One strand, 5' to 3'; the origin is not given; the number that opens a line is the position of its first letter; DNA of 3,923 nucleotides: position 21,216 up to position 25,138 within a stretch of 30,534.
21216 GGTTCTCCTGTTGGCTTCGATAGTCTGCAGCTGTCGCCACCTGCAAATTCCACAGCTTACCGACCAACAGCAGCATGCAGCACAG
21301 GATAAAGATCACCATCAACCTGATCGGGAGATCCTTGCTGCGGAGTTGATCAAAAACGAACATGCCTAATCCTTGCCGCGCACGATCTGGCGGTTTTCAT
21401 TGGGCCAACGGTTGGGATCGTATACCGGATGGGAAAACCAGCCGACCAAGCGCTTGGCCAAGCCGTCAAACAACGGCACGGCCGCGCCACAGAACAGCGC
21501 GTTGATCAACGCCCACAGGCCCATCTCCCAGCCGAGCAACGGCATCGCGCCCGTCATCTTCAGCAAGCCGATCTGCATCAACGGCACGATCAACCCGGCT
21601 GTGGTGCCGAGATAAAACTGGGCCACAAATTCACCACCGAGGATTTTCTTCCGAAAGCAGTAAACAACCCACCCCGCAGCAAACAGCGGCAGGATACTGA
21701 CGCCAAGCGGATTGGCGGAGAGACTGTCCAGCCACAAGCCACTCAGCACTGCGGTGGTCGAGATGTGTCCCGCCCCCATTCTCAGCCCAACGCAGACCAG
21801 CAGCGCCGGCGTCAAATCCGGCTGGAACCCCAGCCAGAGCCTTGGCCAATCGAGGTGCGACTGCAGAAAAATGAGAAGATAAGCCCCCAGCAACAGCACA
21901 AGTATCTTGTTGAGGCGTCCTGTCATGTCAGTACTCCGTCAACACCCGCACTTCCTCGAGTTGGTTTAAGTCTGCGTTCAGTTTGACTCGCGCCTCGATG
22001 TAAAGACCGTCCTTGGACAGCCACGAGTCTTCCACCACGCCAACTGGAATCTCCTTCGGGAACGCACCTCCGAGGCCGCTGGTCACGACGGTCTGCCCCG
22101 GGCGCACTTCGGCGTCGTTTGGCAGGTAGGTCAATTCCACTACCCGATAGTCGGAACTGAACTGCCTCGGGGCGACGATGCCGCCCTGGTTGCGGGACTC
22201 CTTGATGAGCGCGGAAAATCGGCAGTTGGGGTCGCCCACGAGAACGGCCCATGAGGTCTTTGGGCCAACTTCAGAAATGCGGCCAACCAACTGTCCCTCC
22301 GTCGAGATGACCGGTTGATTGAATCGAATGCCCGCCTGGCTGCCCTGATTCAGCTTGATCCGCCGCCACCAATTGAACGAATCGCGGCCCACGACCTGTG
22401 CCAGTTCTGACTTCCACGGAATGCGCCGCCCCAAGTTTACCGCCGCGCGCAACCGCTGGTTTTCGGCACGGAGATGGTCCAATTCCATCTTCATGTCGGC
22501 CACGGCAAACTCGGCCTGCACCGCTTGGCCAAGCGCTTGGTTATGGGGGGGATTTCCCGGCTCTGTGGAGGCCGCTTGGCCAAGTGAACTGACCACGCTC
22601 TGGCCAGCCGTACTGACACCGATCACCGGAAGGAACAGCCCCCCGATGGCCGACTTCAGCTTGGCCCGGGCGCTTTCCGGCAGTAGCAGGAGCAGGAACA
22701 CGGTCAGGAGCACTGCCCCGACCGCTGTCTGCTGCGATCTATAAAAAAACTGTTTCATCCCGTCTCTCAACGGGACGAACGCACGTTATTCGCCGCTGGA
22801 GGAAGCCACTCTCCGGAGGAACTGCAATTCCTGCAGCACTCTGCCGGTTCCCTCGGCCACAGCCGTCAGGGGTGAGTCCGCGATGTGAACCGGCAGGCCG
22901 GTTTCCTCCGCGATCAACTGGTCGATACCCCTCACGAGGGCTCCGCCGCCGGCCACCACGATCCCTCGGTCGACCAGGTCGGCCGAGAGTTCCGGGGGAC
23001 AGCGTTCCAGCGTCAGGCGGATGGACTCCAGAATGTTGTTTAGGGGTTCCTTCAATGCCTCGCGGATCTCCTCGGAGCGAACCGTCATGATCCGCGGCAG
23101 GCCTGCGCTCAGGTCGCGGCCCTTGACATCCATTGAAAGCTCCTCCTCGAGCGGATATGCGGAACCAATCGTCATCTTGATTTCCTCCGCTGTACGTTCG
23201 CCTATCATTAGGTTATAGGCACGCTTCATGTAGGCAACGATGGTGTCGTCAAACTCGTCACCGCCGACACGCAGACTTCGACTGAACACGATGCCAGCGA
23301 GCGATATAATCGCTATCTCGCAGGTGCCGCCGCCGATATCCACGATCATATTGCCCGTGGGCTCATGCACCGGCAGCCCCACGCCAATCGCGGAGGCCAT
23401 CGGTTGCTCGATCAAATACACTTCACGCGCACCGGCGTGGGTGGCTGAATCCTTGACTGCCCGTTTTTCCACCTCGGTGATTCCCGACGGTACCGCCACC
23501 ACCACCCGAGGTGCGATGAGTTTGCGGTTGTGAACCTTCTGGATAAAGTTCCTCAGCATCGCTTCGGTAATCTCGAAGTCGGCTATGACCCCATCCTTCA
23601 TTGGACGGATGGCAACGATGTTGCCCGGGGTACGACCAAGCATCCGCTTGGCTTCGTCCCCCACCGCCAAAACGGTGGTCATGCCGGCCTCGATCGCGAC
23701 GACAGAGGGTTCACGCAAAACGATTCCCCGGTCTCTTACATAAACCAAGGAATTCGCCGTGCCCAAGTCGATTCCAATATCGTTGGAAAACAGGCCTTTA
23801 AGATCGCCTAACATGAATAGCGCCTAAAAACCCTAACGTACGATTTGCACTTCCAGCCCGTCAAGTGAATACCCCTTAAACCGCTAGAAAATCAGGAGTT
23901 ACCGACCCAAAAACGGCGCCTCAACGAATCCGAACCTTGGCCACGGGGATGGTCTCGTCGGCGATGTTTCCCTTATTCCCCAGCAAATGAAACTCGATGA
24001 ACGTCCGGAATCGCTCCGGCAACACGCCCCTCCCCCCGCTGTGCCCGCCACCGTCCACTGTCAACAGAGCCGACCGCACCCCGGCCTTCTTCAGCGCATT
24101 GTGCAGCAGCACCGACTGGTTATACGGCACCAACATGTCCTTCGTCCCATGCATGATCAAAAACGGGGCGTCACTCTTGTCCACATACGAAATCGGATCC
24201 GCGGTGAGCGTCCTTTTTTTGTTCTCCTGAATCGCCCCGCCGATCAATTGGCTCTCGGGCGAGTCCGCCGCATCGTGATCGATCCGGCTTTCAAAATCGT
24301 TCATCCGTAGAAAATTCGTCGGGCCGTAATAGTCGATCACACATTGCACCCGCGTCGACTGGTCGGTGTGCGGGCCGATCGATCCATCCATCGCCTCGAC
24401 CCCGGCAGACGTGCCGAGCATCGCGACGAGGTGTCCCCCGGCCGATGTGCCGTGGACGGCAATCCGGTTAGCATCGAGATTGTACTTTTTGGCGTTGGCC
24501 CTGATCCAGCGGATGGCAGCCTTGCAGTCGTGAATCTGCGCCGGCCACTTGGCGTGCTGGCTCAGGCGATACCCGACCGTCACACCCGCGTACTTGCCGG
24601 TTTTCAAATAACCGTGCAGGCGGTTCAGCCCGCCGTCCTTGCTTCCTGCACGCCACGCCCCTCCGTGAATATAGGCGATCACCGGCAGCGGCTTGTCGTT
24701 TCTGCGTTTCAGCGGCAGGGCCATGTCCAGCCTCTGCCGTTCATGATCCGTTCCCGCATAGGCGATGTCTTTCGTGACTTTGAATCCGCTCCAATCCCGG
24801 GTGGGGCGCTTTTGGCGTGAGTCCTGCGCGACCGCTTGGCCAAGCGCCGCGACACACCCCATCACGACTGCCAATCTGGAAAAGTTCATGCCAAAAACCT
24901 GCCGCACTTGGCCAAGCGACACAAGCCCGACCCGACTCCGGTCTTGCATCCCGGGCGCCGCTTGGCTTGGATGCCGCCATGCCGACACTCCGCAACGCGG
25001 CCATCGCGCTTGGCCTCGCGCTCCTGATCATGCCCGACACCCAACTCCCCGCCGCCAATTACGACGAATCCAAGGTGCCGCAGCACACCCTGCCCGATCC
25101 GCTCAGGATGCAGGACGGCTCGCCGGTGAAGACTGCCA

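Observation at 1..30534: Highly iterated 16-bp perfect palindrome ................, about 1.1 copies per kb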

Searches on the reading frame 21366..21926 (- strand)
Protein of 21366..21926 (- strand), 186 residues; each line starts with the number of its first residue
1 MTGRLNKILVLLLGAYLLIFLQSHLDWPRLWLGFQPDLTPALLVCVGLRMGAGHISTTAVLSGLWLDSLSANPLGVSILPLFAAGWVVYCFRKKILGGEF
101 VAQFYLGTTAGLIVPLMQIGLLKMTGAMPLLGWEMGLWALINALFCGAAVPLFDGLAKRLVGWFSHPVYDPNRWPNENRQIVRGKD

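Call 8: search_protein_families(library=ncbifam, proteins=[window:21366-21926:-])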
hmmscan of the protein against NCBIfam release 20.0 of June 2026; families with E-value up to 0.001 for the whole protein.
window:21366-21926:- (186 aa): 1 family
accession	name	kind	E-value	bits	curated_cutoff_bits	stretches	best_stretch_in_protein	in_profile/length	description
TIGR03426.1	shape_MreD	equivalog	2.2e-07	31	34.85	1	10-151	4-150/154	rod shape-determining protein MreD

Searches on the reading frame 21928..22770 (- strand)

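Call 8: search_protein_families(library=ncbifam, proteins=[window:21928-22770:-])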
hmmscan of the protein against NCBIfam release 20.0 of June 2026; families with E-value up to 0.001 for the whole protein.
window:21928-22770:- (280 aa): 16 families
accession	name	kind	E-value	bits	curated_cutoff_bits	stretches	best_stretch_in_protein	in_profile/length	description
NF010527.0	PRK13922.6-2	equivalog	1.9e-33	115.8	289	1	87-278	61-245/249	rod shape-determining protein MreC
TIGR00219.1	mreC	equivalog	2.3e-29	102.5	92.75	1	76-277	74-271/283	rod shape-determining protein MreC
NF010520.0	PRK13922.13-5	equivalog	3.8e-25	88.7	343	1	29-278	19-261/263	rod shape-determining protein MreC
NF010532.0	PRK13922.9-3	equivalog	7.5e-23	81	243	1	98-278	85-261/280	rod shape-determining protein MreC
NF010512.0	PRK13922.12-1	equivalog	1.9e-22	79.8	336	1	99-277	99-265/287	rod shape-determining protein MreC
NF010533.0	PRK13922.9-5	equivalog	3.2e-22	79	384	1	99-278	108-275/345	rod shape-determining protein MreC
NF010519.0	PRK13922.13-4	equivalog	4.2e-21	75.5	505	1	93-279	89-273/406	rod shape-determining protein MreC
NF010518.0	PRK13922.13-3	equivalog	6.8e-18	64.9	385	1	11-246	17-261/295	rod shape-determining protein MreC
NF010513.0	PRK13922.12-3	equivalog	3e-17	63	380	1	18-248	29-252/305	rod shape-determining protein MreC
NF010514.0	PRK13922.12-4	equivalog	1.7e-13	50.4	337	1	88-276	96-268/276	rod shape-determining protein MreC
NF010510.0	PRK13922.11-5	equivalog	1.2e-11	44.3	415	1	80-276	79-269/334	rod shape-determining protein MreC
NF010507.0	PRK13922.10-6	equivalog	2.7e-10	40.3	219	1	173-272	151-243/252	rod shape-determining protein MreC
NF010508.0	PRK13922.11-1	equivalog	7.4e-10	38.1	648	1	174-278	198-300/369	rod shape-determining protein MreC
NF011450.0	PRK14872.1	equivalog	1.3e-07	31.3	407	0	218-277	258-319/338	rod shape-determining protein MreC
NF010524.0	PRK13922.14-4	equivalog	2.1e-05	23.8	332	1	123-278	121-269/270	rod shape-determining protein MreC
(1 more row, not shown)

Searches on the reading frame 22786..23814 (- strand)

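Call 8: search_protein_families(library=ncbifam, proteins=[window:22786-23814:-])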
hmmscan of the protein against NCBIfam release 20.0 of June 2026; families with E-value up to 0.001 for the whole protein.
window:22786-23814:- (342 aa): 19 families
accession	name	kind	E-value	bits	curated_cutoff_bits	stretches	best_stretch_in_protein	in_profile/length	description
NF010539.0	PRK13927.1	subfamily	5.7e-160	531.8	293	1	7-337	3-336/339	rod shape-determining protein MreB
TIGR00904.1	mreB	subfamily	6.9e-155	515.1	365.75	1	9-333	1-332/334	MreB/Mrl family cell shape determining protein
NF010540.1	PRK13929.1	exception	1e-129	432.4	515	1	10-334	4-331/334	rod-share determining protein MreBH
NF040964.1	MamK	subfamily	9e-21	74.3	400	1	13-330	3-322/335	MamK family actin-like protein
TIGR01991.1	HscA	equivalog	1.2e-19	70.3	708.55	1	61-302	90-334/600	Fe-S protein assembly chaperone HscA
NF003520.0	PRK05183.1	subfamily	3.1e-18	65.5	620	1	73-303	121-355/621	Fe-S protein assembly chaperone HscA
NF053558.1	BeeR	equivalog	1.2e-17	63.9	530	1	65-302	64-305/349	BeeR family actin-like protein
TIGR01174.1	ftsA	equivalog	1.6e-16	60.4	175.85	1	120-313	163-346/371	cell division protein FtsA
NF009947.0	PRK13411.1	equivalog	1.3e-14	53.2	1002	1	103-201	135-239/662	molecular chaperone DnaK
NF011660.0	PRK15080.1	equivalog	1.4e-13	50.8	182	1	68-196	60-184/277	ethanolamine utilization protein EutJ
TIGR02350.1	prok_dnaK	equivalog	1.4e-13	50.2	822.55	1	103-200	132-235/596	molecular chaperone DnaK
NF001413.0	PRK00290.1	equivalog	1.4e-13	50.1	648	1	103-200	135-236/625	molecular chaperone DnaK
NF009946.0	PRK13410.1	equivalog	3.1e-13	48.8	1019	1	75-200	108-239/669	molecular chaperone DnaK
TIGR02529.1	EutJ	subfamily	3.1e-11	43.2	152.1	1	70-198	29-153/239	ethanolamine utilization protein EutJ family protein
TIGR01175.1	pilM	subfamily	4.4e-09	35.8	133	1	153-322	188-322/348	type IV pilus assembly protein PilM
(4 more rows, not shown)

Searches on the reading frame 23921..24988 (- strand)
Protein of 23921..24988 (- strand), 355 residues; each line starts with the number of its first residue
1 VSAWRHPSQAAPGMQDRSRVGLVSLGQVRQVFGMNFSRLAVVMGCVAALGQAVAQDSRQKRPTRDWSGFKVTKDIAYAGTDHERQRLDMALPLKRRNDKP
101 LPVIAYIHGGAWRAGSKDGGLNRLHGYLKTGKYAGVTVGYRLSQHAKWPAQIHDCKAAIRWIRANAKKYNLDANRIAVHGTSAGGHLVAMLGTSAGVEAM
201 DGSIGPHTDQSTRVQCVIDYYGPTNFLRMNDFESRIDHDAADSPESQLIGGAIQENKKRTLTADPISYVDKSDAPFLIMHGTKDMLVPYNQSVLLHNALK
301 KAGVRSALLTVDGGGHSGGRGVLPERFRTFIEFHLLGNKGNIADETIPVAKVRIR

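Call 8: search_protein_families(library=ncbifam, proteins=[window:23921-24988:-])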
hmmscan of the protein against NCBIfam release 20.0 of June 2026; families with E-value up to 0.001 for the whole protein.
window:23921-24988:- (355 aa): 20 families
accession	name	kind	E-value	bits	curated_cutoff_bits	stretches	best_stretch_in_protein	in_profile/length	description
NF052354.1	EstLipQMycob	equivalog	8.2e-32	110.3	700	1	54-305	119-362/418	esterase LipQ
NF058653.1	LipP1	equivalog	1.2e-21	76.8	350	1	96-195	66-165/300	LipP1 family hormone-sensitive lipase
NF033149.0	CHL_hydrolase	equivalog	4e-17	62.1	500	1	95-191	69-165/310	chloramphenicol hydrolase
NF041556.1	tannase_B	equivalog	9.9e-14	51.4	300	1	146-196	127-177/463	subtype B tannase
NF007547.0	PRK10162.1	equivalog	1.5e-13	50.4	389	1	96-222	79-196/321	acetyl esterase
NF058650.1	GCSAG_HSLs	subfamily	5.3e-12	45.9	410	1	103-317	87-288/314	GCSAG motif subfamily hormone-sensitive lipase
NF058649.1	GTSAG_HSLs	subfamily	5.5e-12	45.7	380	1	92-316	82-286/312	GTSAG motif subfamily hormone-sensitive lipase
NF041902.1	pecacetest_PaeX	equivalog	4.1e-11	42.4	550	1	127-317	101-282/318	pectin acetylesterase PaeX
NF052620.1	AryltfaseLP1002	equivalog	8.8e-11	41.6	300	1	96-212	27-144/265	lp_1002 family arylesterase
NF058665.1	HaHSL_fam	equivalog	6.5e-10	38.8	320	1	64-194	30-147/260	hormone-sensitive lipase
NF042968.1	AcxylEst_AxeA1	equivalog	1.4e-07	30.2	700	1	126-198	73-144/459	acetylxylan esterase AxeA1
NF041555.1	tannase_A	equivalog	5.2e-07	28.6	550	1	135-195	164-222/619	subtype A tannase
NF058651.1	GESAG_HSLs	subfamily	9.5e-07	28.1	430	1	103-191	69-153/296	GESAG motif subfamily hormone-sensitive lipase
NF053518.1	DipepPtdsDpp5Prph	equivalog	1.1e-06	27.4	900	1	256-311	571-626/655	dipeptidyl-peptidase Dpp5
NF050058.1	e_dPHAscl_type1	hypoth_equivalog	4.2e-06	26.5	150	0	153-193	83-123/276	extracellular catalytic domain type 1 short-chain-length polyhydroxyalkanoate depolymerase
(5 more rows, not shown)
